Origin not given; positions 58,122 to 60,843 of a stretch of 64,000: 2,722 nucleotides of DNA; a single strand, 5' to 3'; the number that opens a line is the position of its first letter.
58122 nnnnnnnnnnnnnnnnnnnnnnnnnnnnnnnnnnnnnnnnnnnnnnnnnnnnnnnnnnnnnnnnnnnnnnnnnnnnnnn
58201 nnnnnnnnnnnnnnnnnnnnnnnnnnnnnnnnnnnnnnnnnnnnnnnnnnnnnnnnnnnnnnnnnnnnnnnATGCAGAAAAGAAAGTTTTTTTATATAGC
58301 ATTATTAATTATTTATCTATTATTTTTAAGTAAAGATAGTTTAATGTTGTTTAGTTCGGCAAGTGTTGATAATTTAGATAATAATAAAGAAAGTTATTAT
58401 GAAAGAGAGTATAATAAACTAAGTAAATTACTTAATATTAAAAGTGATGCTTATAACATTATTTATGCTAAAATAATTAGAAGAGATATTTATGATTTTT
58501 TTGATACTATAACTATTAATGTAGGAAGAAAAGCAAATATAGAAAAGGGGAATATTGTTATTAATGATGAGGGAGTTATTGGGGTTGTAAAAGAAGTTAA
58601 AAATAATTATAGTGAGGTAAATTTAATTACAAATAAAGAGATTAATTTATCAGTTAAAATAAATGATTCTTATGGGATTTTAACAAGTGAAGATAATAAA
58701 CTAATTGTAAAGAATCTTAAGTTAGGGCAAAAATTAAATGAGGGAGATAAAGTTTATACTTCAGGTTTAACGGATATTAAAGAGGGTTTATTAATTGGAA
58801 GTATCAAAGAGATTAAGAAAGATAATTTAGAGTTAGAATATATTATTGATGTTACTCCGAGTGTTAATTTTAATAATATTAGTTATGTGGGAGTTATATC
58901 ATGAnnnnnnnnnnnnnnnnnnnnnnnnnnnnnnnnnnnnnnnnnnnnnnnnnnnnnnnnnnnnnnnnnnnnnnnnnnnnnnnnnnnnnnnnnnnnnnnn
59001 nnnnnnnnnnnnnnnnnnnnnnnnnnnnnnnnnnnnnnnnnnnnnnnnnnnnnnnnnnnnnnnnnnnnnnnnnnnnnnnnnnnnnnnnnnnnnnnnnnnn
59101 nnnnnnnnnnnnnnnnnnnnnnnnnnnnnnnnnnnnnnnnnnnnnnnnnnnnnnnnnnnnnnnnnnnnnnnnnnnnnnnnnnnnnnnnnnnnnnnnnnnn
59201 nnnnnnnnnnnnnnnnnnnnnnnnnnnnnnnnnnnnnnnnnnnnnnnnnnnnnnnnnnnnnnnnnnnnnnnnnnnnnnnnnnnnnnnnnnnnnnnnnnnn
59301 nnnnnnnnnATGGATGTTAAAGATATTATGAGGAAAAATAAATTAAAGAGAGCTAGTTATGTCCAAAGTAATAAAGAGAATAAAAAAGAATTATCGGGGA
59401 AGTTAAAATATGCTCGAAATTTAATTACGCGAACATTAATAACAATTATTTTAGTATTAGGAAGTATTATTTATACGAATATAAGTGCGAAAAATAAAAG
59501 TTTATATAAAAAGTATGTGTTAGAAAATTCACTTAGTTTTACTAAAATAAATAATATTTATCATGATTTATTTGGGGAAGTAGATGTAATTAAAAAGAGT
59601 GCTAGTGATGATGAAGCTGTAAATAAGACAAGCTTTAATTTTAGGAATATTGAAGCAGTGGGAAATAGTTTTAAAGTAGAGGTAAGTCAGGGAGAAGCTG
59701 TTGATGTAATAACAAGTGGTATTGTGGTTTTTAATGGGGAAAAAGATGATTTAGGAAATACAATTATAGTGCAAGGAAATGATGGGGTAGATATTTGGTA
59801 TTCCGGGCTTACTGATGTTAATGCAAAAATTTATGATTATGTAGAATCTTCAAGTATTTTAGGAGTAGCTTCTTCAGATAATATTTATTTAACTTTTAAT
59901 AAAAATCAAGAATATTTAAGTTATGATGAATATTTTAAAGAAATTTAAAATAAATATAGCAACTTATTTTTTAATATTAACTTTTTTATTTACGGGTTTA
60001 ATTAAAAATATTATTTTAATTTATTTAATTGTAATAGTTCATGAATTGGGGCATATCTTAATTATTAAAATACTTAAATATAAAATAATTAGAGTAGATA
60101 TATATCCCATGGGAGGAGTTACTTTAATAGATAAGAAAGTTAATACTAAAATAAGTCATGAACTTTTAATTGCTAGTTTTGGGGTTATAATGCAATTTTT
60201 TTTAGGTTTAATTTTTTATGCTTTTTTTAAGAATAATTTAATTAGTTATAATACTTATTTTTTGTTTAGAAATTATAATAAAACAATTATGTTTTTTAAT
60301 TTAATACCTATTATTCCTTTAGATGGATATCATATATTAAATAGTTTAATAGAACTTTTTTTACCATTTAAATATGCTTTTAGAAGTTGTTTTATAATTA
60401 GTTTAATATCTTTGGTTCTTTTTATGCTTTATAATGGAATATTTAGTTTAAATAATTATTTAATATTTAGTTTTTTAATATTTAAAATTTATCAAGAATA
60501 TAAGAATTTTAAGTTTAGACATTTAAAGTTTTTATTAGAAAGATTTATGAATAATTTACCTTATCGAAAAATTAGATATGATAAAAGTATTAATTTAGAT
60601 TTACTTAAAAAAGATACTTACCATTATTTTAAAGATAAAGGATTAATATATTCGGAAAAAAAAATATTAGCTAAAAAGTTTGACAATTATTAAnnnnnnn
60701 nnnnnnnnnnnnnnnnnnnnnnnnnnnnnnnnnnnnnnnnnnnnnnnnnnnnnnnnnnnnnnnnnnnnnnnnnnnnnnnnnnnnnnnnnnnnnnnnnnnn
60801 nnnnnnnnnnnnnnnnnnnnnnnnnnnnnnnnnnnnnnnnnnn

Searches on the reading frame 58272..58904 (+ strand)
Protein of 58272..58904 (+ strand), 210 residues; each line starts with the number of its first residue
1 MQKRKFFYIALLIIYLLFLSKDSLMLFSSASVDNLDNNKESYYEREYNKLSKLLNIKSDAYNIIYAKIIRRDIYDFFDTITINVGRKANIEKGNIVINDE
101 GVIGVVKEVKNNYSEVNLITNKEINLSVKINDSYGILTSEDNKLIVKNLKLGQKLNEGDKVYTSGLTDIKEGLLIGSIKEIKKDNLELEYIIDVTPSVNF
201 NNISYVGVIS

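Call 41: search_protein_families(library=pfam, proteins=[window:58272-58904:+], max_evalue=0.001)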
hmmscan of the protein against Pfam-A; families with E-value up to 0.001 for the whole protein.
window:58272-58904:+ (210 aa): 1 family
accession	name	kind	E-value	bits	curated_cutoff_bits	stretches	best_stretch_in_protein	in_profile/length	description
PF04085.20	MreC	-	7.2e-35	120.4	28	1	68-209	1-146/147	Rod shape-determining protein MreC, barrel core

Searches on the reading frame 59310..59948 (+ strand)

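Call 41: search_protein_families(library=pfam, proteins=[window:59310-59948:+], max_evalue=0.001)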
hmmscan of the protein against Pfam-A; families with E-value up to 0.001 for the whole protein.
window:59310-59948:+ (212 aa): 1 family
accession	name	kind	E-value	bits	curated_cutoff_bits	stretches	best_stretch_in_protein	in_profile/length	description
PF01551.29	Peptidase_M23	-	1.6e-07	31.8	28.7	1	122-190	7-75/96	Peptidase family M23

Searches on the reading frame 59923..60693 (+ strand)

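Call 41: search_protein_families(library=pfam, proteins=[window:59923-60693:+], max_evalue=0.001)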
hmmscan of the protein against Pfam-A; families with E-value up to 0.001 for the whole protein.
window:59923-60693:+ (256 aa): 1 family
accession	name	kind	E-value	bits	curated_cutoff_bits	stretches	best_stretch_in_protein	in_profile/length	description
PF02163.28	Peptidase_M50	-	1.7e-12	47.6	27.2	2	30-102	3-100/221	Peptidase family M50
